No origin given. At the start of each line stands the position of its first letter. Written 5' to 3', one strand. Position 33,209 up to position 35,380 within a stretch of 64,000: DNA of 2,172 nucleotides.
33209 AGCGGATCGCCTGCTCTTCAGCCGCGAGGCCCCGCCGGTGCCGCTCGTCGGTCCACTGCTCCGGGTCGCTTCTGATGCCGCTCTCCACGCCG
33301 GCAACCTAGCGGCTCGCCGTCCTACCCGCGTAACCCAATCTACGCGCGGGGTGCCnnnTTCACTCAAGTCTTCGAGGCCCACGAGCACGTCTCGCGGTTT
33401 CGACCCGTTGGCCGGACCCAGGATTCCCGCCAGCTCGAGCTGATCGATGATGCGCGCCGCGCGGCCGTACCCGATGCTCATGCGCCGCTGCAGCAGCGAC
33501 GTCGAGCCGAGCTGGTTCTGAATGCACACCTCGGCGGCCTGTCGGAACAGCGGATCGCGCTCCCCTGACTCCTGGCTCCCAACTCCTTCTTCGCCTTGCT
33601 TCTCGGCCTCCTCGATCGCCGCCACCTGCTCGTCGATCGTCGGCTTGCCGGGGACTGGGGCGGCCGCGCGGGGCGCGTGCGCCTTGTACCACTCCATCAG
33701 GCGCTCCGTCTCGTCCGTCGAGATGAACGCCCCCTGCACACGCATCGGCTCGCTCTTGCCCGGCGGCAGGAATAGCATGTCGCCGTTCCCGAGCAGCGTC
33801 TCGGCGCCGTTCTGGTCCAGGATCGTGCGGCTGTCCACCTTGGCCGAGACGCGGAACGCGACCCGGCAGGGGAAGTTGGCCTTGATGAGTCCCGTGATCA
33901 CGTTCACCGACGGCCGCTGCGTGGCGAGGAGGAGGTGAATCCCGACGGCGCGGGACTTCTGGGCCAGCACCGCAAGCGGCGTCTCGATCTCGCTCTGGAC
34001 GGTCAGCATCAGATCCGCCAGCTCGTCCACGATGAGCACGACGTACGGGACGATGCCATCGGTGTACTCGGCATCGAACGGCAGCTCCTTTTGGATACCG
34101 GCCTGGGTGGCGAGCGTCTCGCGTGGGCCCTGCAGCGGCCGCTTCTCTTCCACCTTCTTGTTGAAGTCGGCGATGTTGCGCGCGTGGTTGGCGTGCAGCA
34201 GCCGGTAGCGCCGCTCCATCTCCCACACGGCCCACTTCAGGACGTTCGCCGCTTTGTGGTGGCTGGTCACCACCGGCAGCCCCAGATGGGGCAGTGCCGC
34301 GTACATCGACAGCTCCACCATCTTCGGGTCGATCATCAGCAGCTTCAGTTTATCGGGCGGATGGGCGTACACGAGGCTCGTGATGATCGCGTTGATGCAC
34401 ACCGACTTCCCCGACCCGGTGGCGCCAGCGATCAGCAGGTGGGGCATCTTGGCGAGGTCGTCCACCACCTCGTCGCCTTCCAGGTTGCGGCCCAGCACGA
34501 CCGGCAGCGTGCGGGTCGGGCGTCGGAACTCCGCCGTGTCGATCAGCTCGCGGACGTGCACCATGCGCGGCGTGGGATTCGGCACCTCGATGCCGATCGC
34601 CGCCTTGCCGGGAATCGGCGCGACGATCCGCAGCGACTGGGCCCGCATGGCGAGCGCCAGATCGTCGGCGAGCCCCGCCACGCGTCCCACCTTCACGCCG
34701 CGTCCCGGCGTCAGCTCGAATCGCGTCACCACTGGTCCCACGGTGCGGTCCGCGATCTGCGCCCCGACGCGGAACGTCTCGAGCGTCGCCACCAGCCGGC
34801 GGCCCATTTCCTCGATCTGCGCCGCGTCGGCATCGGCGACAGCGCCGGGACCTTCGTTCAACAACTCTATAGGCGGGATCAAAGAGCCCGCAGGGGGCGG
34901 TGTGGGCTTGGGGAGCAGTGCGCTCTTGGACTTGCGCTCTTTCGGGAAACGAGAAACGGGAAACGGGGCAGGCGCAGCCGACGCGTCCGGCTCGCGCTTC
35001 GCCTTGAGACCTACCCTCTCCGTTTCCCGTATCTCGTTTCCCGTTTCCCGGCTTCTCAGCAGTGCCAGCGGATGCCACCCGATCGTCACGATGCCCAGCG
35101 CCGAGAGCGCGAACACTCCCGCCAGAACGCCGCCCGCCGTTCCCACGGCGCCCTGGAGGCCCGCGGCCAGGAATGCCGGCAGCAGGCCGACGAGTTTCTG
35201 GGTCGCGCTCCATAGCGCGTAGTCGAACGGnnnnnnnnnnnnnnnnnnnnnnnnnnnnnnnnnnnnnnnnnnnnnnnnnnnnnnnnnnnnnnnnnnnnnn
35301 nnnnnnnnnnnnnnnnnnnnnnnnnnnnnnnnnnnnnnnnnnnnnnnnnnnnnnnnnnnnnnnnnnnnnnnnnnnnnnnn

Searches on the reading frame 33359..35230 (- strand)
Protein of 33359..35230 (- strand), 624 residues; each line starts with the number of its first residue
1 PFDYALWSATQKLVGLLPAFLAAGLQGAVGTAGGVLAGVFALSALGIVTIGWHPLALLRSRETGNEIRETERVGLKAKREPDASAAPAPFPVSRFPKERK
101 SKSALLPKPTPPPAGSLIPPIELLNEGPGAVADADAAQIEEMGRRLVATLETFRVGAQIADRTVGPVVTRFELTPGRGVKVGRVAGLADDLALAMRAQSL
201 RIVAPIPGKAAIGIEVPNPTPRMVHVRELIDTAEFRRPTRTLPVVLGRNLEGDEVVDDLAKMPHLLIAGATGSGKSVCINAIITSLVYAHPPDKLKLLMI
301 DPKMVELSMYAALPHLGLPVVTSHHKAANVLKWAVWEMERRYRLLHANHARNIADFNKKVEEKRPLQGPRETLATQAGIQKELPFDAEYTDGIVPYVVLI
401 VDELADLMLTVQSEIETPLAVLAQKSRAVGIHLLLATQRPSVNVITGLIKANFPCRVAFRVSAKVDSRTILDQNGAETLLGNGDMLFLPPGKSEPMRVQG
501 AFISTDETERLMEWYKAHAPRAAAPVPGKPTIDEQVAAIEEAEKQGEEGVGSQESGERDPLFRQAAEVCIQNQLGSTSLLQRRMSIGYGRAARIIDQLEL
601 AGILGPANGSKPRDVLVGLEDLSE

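Call 94: search_protein_families(library=pfam, proteins=[window:33359-35230:-], max_evalue=0.00001)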
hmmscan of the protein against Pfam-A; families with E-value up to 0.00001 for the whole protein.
window:33359-35230:- (624 aa): 3 families
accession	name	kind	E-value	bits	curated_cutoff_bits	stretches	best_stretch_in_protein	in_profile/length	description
PF01580.24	FtsK_SpoIIIE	-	5.3e-59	199.8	24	1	226-442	2-221/221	FtsK/SpoIIIE family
PF17854.6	FtsK_alpha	-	1.3e-30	106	22.9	1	118-218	1-101/101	FtsK alpha domain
PF09397.16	FtsK_gamma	-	6.9e-26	90.2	30.6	1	557-617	2-62/63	Ftsk gamma domain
